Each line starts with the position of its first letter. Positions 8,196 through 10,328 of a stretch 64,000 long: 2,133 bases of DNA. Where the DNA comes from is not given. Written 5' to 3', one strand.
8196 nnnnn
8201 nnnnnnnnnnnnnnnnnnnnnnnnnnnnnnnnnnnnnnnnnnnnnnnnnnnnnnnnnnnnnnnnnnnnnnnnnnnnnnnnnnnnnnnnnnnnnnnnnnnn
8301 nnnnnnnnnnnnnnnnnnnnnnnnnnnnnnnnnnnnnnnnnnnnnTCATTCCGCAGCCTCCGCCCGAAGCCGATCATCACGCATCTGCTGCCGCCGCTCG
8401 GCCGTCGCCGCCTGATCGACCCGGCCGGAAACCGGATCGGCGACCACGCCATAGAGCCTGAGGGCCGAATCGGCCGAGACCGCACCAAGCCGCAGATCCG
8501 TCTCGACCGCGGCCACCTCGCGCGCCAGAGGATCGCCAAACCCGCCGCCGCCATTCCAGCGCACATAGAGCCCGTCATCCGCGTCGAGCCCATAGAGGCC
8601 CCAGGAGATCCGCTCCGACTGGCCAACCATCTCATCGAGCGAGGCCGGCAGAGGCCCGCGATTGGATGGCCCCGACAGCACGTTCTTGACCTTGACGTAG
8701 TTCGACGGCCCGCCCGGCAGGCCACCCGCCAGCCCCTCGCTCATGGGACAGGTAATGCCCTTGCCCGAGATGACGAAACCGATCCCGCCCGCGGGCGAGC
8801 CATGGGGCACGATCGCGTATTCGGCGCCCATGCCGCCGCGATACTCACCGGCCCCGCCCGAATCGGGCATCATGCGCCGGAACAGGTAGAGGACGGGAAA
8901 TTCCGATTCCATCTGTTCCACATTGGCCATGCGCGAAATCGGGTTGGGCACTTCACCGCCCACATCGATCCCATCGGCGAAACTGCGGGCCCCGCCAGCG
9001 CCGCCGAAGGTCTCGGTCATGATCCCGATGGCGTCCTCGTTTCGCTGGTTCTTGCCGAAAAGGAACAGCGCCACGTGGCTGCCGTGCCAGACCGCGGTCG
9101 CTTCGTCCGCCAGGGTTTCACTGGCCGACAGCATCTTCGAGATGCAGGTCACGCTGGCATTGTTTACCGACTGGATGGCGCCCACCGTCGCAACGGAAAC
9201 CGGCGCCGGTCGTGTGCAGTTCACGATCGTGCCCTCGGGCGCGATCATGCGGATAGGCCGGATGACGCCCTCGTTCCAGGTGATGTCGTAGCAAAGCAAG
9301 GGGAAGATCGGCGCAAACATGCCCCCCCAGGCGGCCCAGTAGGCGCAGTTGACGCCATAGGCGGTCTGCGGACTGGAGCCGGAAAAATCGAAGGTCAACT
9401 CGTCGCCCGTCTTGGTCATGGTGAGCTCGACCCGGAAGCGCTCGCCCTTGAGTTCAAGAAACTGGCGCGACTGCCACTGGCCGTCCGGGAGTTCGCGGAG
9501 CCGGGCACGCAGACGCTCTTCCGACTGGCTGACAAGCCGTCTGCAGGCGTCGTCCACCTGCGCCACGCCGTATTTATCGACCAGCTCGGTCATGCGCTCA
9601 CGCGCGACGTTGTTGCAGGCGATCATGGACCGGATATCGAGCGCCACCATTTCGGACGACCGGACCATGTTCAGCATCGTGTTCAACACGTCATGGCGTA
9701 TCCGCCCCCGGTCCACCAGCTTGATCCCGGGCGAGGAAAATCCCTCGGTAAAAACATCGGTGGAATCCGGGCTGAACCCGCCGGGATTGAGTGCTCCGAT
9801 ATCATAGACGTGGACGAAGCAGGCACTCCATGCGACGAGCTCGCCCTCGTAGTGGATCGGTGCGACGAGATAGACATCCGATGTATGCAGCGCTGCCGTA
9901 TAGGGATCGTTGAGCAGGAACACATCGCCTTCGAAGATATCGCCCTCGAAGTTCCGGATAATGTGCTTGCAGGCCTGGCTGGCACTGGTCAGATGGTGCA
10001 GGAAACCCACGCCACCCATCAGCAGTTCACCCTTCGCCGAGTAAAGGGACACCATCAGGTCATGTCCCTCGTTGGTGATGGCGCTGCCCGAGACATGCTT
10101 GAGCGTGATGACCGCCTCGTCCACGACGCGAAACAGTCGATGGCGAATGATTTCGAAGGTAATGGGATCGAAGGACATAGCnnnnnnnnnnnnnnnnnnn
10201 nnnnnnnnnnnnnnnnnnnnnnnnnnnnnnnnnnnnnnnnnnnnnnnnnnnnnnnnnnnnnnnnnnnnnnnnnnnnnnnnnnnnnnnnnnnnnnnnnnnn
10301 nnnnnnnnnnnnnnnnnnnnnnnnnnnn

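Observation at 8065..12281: Hydantoinase A/B pair with a coupled 94-aa Zn-ribbon third subunit, in acetone-carboxylase-like (acxABC) order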

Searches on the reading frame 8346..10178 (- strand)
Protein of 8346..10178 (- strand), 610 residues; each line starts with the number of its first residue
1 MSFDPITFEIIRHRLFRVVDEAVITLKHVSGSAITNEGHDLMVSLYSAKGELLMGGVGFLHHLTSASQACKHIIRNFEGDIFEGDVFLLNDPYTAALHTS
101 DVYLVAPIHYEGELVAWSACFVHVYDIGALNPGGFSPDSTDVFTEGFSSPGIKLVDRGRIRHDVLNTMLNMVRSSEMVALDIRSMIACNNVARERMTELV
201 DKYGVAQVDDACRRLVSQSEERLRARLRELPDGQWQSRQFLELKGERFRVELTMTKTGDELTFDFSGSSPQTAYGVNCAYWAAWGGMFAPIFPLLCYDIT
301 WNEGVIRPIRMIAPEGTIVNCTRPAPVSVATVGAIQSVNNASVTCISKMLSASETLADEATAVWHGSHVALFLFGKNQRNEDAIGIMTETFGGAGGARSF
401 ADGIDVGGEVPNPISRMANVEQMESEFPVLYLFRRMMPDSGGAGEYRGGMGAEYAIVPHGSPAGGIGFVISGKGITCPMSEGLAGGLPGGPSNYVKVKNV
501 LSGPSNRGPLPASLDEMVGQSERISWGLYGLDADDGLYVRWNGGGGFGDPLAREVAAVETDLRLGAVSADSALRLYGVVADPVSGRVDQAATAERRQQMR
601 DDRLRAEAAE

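Call 7: search_protein_families(library=pfam, proteins=[window:8346-10178:-], max_evalue=0.01)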
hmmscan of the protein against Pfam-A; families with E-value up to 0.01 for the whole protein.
window:8346-10178:- (610 aa): 1 family
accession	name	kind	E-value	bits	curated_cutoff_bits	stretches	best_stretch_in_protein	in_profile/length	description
PF02538.19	Hydantoinase_B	-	1.7e-125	419.9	26.8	1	4-550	1-519/519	Hydantoinase B/oxoprolinase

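Call 8: search_protein_families(library=ncbifam, proteins=[window:8346-10178:-], max_evalue=0.01)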
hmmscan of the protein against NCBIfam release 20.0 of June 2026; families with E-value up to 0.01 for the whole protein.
window:8346-10178:- (610 aa): 2 families
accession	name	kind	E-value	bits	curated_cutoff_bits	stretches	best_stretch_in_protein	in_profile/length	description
NF050157.1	CapLactmsBetCapB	equivalog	1.1e-80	271.6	1000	1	4-597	2-576/577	caprolactamase subunit beta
NF042976.1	AcphenoCarb_ApcD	equivalog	2.2e-64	218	1500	1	3-603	29-643/685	acetophenone carboxylase subunit delta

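Call 10: search_solved_structures(query=window:8346-10178:-, max_evalue=0.001)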
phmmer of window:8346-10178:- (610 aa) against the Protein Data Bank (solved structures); distinct sequences matched with E-value up to 0.001: 5.
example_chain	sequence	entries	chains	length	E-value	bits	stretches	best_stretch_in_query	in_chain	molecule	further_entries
6yra_B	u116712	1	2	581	1.4e-68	234.9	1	3-596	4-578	Hydantoinase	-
5l9w_A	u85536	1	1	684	1.1e-56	195.5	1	3-603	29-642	Acetophenone carboxylase delta subunit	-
7hk5_A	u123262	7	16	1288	1e-55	192.4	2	5-452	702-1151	N-methylhydantoinase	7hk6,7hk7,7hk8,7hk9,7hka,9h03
5m45_A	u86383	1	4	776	1.1e-39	139.4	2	4-230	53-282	Acetone carboxylase alpha subunit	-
5svb_A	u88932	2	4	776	1.9e-39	138.6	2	4-230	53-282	Acetone carboxylase alpha subunit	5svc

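Call 34: find_related_loci(query=window:8346-10178:-, collection=genome_contigs, flank=8000)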
Query window:8346-10178:- (610 aa) in genome_contigs; peptide patterns used: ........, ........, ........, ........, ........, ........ (x = any residue, [..] = any of these).
244 stretches matched a pattern; 186 encode a relative of the query (tblastn E <= 1e-3); the best 80 are kept; 80 distinct loci.
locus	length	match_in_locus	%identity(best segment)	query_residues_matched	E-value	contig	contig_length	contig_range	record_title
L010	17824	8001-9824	70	2-609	0e+0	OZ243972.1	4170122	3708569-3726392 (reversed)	MAG: Alphaproteobacteria bacterium isolate 09f1bc1b-1bad-4b92-9679-6e0ab018260f genome assembly, chromosome: 1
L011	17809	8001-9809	70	2-604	0e+0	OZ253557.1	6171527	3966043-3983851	MAG: Alphaproteobacteria bacterium isolate 076c979e-b32e-4df2-94ec-b05dd2327168 genome assembly, chromosome: 1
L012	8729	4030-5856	69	3-610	0e+0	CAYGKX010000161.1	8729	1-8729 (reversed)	MAG TPA_asm: uncultured Rhodospirillaceae bacterium isolate ERP116193_co1_39 genome assembly, contig: NODE_19740_length_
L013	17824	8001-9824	70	2-609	0e+0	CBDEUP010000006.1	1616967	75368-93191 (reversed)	MAG: Alphaproteobacteria bacterium isolate d5badbbc-828c-4e68-9d16-dc84226a5d6f genome assembly, contig: contig_6, whole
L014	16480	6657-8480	70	2-609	0e+0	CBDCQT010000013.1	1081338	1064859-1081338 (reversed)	MAG: Alphaproteobacteria bacterium isolate e3c776a9-cacd-4c18-a30b-cff54c8cb4cc genome assembly, contig: contig_13, whol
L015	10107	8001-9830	69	1-610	0e+0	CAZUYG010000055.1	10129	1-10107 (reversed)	MAG TPA_asm: uncultured Candidatus Odyssella sp. isolate binchicken_co118_157 genome assembly, contig: NODE_7824_length_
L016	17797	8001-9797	70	2-600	0e+0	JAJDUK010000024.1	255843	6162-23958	MAG: Alphaproteobacteria bacterium isolate jk18x1bzbins.75 k141_1228124, whole genome shotgun sequence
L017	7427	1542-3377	69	1-610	0e+0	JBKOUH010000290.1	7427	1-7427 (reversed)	MAG: Pseudomonadota bacterium isolate GM_HAYS_MAG_00031 GM_HAYS_000000436779, whole genome shotgun sequence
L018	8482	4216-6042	71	2-610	0e+0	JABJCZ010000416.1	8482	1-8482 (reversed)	MAG: Alphaproteobacteria bacterium isolate SI073_bin67 k141_3113415, whole genome shotgun sequence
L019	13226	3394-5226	70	2-610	0e+0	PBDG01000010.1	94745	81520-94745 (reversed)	MAG: Rhodospirillaceae bacterium isolate SP354 113714, whole genome shotgun sequence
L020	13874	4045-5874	69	2-610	0e+0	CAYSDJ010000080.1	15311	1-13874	MAG TPA_asm: uncultured Rhizobiaceae bacterium isolate SRP200020_co5_287 genome assembly, contig: NODE_6002_length_15311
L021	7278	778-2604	69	3-610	0e+0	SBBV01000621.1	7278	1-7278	MAG: Candidatus Odyssella thessalonicensis isolate Bin_9_1 Hy_contig30868, whole genome shotgun sequence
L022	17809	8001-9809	71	2-604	0e+0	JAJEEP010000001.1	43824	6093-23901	MAG: Alphaproteobacteria bacterium isolate p16x34bins.43 k141_63093, whole genome shotgun sequence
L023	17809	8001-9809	70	2-604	0e+0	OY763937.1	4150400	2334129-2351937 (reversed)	MAG: Alphaproteobacteria bacterium isolate 94459814-87f5-4eb9-ae2d-17e88b2d30f0 genome assembly, chromosome: 1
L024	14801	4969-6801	70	1-610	0e+0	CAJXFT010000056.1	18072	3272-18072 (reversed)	MAG TPA_asm: uncultured Alphaproteobacteria bacterium isolate ERR599062_bin.171_MetaBAT_v2.12.1_MAG genome assembly, con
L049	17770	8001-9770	71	2-589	0e+0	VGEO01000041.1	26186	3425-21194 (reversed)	MAG: Alphaproteobacteria bacterium isolate K_Offshore_80m_m2_115 K_Offshore_80m_m2_115_Ga0194132_10003839, whole genome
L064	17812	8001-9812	67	3-604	0e+0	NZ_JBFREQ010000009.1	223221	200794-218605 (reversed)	Variovorax sp. M-6 SCAFFOLD_8, whole genome shotgun sequence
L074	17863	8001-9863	65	1-610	0e+0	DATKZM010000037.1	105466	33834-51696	MAG TPA_asm: Alphaproteobacteria bacterium isolate SMAG_U14245 k141_4708626, whole genome shotgun sequence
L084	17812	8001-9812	66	3-609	0e+0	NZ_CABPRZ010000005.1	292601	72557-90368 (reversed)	Pandoraea terrae strain LMG 30175, whole genome shotgun sequence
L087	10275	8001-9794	67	3-605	0e+0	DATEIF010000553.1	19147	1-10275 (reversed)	MAG TPA_asm: Vineibacter sp. isolate SMAG_U8830 k141_730572, whole genome shotgun sequence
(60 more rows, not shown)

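Call 56: search_dna_similar(query=window:8346-10178:-, collection=plasmids, mode=protein, max_evalue=1e-20, max_rows=60, rows=spread)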
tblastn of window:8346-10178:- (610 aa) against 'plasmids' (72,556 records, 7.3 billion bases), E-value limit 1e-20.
Records with a match: 893; places in all: 1180; records where one place covers at least 80% of the query: 518.
Best place of each record, by identity: <60% 893.
By first word of the organism name: Agrobacterium 169; Rhizobium 155; Sinorhizobium 114; Pseudosulfitobacter 49; Paracoccus 29; Rhodococcus 21; Sulfitobacter 20; Ensifer 15; Azospirillum 12; Mesorhizobium 12; and 103 more.
By predicted mobility (MOB-suite, as given by PLSDB): non-mobilizable 511; conjugative 266; mobilizable 116.
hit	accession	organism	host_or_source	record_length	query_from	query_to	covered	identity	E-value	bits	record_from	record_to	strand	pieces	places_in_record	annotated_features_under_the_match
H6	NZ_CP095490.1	Halorientalis marina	cell culture,salt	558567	3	610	100%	49.6%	3e-178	567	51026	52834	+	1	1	hydantoinase B/oxoprolinase family protein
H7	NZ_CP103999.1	Ketogulonicigenium vulgare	Tenebrio molitor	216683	1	585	96%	31.3%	4e-42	171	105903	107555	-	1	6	hydantoinase B/oxoprolinase family protein | hydantoinase/oxoprolinase family protein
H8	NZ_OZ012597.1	Shinella sp. WSD5-1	-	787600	4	596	97%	30.4%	9e-54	206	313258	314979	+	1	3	hydantoinase B/oxoprolinase family protein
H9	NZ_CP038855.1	Pantoea vagans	eucalyptus,bacteria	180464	1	601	99%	29.5%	1e-47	187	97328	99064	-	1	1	hydantoinase B/oxoprolinase family protein | hydantoinase/oxoprolinase family protein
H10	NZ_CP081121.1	Sulfitobacter sp. S190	-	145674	3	584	95%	29.8%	5e-40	164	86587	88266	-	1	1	hydantoinase B/oxoprolinase family protein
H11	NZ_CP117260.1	Rhizobium tumorigenes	Rubus sp.,pure bacterial culture,Aerial ...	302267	1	577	95%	29.7%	3e-45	180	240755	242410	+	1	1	hydantoinase B/oxoprolinase family protein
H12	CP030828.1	Neorhizobium sp. NCHU2750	Rosa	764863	1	599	98%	28.1%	2e-44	178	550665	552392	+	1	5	hyuB: N-methylhydantoinase B | hyuA: N-methylhydantoinase A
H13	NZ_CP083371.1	Ensifer canadensis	Melilotus albus,Cell Culture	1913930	1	604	99%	27.8%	2e-48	189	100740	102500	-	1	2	none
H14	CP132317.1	Shinella sumterensis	Homo sapiens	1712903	3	568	93%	29.4%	3e-42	171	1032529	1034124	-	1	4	hydantoinase B/oxoprolinase family protein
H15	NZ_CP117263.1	Rhizobium tumorigenes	Rubus sp.,pure bacterial culture,Aerial ...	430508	2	603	99%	27.5%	1e-33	145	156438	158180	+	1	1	hydantoinase B/oxoprolinase family protein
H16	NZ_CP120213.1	Agrobacterium leguminum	-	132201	2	577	94%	28.7%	1e-34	147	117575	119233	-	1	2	hydantoinase B/oxoprolinase family protein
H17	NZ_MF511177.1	Rhizobium rhizogenes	'Colt' cherry rootstock,Crown gall tumor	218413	2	598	98%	27.6%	4e-34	146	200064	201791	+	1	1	hydantoinase B/oxoprolinase family protein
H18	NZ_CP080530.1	Mesorhizobium sp. AR02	Oxytropis sp.,Cell culture,root nodule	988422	2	576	94%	28.5%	5e-49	191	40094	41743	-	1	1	hydantoinase B/oxoprolinase family protein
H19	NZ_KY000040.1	Agrobacterium fabrum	-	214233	2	598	98%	27.4%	3e-32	140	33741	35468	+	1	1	hydantoinase B/oxoprolinase family protein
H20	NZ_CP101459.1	Natrononativus amylolyticus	cell culture,sediment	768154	2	597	98%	27.4%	9e-43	172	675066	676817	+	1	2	hydantoinase B/oxoprolinase family protein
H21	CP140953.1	Sinorhizobium meliloti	Medicago lupulina,whole organism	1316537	6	582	95%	28.2%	2e-47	186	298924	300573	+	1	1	hydantoinase B/oxoprolinase family protein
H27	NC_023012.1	Haloarcula hispanica N601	-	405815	2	567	93%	28.0%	2e-41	169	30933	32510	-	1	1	hydantoinase B/oxoprolinase family protein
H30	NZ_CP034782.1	Pseudomonas sp. MPC6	-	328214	4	572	93%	27.3%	3e-35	150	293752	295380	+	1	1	hydantoinase B/oxoprolinase family protein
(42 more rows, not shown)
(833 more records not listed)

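Call 57: get_annotated_region(hit=H6, flank=7000)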
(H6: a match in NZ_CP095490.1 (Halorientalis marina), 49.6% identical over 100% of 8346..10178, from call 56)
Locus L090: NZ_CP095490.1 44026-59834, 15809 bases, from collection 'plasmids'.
description: Halorientalis marina strain GDY88 plasmid unnamed3, complete sequence
organism: Halorientalis marina (NCBI taxid 2931976)
taxonomy: Archaea; Euryarchaeota; Halobacteria; Halobacteriales; Haloarculaceae; Halorientalis; Halorientalis marina
host: -; source: cell culture,salt; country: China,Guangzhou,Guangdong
typing (MOB-suite, as given by PLSDB): non-mobilizable; mating-pair formation MPF_T
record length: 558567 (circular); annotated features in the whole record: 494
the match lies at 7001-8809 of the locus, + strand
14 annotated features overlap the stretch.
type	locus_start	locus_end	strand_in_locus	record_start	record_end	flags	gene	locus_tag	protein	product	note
CDS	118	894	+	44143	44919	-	-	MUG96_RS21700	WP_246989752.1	SDR family oxidoreductase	-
CDS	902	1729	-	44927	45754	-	-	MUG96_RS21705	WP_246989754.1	enoyl-CoA hydratase/isomerase family protein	-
CDS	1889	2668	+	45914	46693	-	-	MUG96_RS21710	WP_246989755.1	enoyl-CoA hydratase-related protein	-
CDS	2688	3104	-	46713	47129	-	-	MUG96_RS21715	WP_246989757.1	MaoC family dehydratase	-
CDS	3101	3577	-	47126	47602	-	-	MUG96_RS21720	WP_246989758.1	MaoC family dehydratase N-terminal domain-containing protein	-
CDS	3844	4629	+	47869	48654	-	-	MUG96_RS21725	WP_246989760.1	SDR family oxidoreductase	-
CDS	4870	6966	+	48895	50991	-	-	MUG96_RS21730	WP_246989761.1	hydantoinase/oxoprolinase family protein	-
CDS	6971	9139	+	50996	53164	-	-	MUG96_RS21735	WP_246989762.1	hydantoinase B/oxoprolinase family protein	-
CDS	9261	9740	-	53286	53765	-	-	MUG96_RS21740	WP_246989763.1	pyridoxamine 5'-phosphate oxidase family protein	-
CDS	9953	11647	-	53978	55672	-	-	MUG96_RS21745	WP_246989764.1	AMP-binding protein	-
CDS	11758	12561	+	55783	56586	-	-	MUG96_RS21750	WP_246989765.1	N-acyl homoserine lactonase family protein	-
CDS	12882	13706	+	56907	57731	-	-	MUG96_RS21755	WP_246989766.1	ABC transporter permease subunit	GO:0055085 - transmembrane transport [Evidence IEA]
CDS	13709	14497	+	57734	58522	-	-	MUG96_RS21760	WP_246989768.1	ABC transporter ATP-binding protein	-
CDS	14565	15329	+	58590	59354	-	-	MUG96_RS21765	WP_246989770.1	ABC transporter permease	-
